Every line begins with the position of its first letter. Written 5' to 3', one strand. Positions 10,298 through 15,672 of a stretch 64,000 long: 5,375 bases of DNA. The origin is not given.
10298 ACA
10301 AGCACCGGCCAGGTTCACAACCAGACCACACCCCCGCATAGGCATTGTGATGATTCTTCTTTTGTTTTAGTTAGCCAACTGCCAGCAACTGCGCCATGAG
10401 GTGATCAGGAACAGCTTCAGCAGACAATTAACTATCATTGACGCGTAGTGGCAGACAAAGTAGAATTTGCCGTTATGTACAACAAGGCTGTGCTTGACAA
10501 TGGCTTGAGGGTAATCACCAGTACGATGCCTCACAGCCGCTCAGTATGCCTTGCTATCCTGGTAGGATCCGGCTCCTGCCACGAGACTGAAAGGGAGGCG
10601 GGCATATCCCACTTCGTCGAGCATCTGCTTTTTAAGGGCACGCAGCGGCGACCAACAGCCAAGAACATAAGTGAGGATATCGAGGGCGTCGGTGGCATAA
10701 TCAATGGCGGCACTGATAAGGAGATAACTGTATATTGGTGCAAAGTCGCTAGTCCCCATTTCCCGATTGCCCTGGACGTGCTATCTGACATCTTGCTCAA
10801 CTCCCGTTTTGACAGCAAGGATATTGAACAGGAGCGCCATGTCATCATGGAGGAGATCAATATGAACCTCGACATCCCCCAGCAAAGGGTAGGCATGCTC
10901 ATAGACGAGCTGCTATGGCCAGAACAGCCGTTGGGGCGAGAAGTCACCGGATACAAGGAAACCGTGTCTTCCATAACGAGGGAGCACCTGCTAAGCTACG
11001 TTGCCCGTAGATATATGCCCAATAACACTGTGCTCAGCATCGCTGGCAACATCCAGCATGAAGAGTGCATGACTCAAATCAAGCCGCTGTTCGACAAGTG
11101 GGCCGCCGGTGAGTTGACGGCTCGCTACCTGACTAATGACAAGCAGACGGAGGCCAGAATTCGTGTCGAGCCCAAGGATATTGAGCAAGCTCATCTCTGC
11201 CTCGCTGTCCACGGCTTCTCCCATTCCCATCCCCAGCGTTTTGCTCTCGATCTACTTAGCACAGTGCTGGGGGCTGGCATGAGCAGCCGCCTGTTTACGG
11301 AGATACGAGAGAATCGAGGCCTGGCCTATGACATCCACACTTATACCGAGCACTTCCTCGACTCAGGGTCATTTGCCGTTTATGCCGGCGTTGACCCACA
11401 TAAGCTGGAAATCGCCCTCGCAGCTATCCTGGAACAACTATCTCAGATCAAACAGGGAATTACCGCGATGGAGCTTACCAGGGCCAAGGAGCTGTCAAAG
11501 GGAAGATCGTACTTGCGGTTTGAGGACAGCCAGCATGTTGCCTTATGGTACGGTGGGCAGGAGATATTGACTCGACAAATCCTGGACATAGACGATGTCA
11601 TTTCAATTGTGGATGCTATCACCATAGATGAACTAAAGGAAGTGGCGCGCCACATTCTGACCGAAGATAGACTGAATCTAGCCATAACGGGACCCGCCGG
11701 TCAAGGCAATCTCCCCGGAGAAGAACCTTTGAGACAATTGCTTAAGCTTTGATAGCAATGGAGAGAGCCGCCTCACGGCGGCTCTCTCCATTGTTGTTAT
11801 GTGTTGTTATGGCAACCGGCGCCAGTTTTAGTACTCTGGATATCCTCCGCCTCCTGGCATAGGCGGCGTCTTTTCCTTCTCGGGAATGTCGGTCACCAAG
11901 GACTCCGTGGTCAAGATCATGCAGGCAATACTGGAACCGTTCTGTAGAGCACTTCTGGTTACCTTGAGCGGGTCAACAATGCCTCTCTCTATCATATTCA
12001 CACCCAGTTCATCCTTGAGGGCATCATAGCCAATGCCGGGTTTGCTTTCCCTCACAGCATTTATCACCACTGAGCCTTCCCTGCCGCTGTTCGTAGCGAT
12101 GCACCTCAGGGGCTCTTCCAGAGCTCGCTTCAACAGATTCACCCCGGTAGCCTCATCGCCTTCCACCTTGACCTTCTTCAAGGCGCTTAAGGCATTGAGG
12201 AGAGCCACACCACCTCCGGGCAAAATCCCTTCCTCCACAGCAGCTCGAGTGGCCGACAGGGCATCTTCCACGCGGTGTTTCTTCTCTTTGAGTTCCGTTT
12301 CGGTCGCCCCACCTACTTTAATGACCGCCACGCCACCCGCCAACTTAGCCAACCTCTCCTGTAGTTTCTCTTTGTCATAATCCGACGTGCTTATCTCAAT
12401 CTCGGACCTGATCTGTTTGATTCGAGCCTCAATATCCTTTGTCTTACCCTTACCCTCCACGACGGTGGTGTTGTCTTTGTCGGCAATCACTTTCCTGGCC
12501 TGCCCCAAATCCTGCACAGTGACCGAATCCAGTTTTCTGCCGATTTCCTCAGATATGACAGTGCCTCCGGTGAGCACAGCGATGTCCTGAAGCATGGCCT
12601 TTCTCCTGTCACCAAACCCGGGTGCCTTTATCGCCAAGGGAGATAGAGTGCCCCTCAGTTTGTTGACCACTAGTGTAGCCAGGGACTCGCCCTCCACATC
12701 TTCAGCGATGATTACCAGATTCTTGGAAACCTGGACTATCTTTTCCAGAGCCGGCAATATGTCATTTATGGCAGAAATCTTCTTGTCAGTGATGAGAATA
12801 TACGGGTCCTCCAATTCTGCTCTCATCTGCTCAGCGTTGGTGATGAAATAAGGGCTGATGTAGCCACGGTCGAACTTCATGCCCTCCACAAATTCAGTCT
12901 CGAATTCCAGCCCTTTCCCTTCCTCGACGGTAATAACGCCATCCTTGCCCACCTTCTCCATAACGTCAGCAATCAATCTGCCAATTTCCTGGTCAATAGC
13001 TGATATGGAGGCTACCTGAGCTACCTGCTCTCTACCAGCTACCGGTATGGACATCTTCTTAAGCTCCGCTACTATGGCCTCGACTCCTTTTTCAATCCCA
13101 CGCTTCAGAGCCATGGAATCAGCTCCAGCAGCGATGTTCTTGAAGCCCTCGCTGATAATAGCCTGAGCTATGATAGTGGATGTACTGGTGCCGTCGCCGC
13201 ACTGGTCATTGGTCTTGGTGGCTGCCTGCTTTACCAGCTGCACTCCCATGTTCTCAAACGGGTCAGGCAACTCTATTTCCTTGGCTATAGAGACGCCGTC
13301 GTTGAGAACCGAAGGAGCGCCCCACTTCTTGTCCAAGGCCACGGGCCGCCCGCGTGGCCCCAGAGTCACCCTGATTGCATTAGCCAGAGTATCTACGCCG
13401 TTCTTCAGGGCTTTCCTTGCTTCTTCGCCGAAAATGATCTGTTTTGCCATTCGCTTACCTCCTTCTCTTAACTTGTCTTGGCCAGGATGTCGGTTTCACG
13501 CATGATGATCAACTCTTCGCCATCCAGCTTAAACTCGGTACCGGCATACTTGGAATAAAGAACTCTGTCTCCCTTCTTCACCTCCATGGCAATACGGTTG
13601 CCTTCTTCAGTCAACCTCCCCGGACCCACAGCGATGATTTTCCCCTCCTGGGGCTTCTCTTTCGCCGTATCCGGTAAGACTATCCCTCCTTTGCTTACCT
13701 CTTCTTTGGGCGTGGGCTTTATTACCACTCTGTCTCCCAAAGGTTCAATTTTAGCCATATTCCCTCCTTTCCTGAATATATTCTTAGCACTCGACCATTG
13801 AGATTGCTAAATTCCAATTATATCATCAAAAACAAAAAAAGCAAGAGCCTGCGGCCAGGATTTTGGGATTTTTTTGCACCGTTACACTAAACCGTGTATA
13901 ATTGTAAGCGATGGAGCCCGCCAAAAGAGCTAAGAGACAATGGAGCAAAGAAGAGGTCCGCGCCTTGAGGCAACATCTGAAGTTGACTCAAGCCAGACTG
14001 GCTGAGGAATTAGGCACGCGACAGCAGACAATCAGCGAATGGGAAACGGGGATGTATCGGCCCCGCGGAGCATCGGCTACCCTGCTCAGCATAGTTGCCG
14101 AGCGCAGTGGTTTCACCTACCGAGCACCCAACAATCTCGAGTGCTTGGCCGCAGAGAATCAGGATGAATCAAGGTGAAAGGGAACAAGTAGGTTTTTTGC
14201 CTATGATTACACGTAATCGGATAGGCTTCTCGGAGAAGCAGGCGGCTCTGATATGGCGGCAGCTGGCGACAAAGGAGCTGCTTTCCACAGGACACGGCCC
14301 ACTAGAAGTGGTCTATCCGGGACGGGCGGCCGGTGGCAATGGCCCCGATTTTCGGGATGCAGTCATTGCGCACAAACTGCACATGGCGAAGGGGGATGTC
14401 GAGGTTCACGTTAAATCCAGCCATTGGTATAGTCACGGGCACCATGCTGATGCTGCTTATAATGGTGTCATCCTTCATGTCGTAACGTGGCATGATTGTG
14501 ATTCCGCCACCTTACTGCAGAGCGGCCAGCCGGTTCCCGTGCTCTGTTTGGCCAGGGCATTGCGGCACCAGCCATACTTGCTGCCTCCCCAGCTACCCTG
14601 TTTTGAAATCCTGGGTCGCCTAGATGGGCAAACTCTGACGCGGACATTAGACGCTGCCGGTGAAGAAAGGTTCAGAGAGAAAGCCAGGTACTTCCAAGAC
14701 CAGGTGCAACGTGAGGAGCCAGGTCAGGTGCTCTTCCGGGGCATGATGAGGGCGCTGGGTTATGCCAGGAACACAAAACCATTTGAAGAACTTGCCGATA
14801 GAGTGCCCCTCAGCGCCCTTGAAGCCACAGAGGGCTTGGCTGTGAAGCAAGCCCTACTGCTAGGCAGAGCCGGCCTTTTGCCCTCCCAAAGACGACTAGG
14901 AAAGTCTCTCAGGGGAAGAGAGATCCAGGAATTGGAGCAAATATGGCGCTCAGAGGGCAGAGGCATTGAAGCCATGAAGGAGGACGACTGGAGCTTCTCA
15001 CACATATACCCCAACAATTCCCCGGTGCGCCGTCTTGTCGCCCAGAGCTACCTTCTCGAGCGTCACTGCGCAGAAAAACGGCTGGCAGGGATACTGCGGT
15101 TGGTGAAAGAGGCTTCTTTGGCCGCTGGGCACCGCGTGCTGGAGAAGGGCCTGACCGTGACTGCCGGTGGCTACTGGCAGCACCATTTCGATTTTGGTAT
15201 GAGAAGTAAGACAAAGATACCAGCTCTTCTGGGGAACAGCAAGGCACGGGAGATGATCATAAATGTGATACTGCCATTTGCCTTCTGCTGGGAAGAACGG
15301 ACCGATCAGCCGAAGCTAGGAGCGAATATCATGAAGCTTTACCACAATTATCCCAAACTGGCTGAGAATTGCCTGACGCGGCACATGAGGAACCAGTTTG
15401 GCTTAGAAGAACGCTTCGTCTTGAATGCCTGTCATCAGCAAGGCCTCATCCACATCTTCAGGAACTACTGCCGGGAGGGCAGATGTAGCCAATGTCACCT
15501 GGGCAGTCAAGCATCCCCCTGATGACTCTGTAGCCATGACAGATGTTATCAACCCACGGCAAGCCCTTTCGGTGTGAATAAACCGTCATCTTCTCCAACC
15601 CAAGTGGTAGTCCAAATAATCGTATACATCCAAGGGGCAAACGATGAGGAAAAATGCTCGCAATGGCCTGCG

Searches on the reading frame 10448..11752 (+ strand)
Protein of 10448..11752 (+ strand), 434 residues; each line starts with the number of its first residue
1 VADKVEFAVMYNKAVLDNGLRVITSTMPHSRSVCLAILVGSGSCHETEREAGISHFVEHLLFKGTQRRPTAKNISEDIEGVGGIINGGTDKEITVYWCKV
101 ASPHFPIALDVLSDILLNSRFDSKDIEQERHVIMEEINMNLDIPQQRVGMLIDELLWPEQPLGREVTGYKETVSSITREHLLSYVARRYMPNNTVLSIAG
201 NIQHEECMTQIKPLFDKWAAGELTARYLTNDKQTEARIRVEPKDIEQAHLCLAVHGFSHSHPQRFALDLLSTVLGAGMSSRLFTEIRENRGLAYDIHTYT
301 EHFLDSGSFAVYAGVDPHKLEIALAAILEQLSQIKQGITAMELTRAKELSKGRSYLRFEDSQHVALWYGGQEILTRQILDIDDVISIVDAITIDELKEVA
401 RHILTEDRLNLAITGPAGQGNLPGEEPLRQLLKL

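Call 65: search_protein_families(library=pfam, proteins=[window:10448-11752:+], max_evalue=0.00001)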
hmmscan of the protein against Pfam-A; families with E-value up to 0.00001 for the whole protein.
window:10448-11752:+ (434 aa): 2 families
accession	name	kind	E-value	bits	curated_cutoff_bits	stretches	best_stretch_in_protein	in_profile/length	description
PF05193.26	Peptidase_M16_C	-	1.9e-44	152.1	23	1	175-348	1-179/181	Peptidase M16 inactive domain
PF00675.25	Peptidase_M16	-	2.6e-32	112.2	22.3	1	21-167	1-146/149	Insulinase (Peptidase family M16)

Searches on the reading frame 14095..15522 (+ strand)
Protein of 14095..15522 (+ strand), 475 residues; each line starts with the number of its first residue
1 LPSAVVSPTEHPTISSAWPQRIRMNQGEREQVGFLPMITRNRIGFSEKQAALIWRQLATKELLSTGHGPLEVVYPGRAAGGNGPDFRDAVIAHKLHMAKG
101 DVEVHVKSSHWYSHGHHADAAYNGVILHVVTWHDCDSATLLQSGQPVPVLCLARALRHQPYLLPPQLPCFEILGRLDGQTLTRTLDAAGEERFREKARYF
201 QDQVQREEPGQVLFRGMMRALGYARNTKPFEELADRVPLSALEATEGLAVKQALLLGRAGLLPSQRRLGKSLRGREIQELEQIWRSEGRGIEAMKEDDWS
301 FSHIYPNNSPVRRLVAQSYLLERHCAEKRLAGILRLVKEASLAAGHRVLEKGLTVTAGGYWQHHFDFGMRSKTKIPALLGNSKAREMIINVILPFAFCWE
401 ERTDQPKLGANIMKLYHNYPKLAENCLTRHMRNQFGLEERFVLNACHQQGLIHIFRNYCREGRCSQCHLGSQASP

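Call 65: search_protein_families(library=pfam, proteins=[window:14095-15522:+], max_evalue=0.00001)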
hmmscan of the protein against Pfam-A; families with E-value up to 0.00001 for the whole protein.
window:14095-15522:+ (475 aa): 1 family
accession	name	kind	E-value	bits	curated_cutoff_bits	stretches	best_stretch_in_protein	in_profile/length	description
PF11013.13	DUF2851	-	2.2e-62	211.7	25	1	52-420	6-370/375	Protein of unknown function (DUF2851)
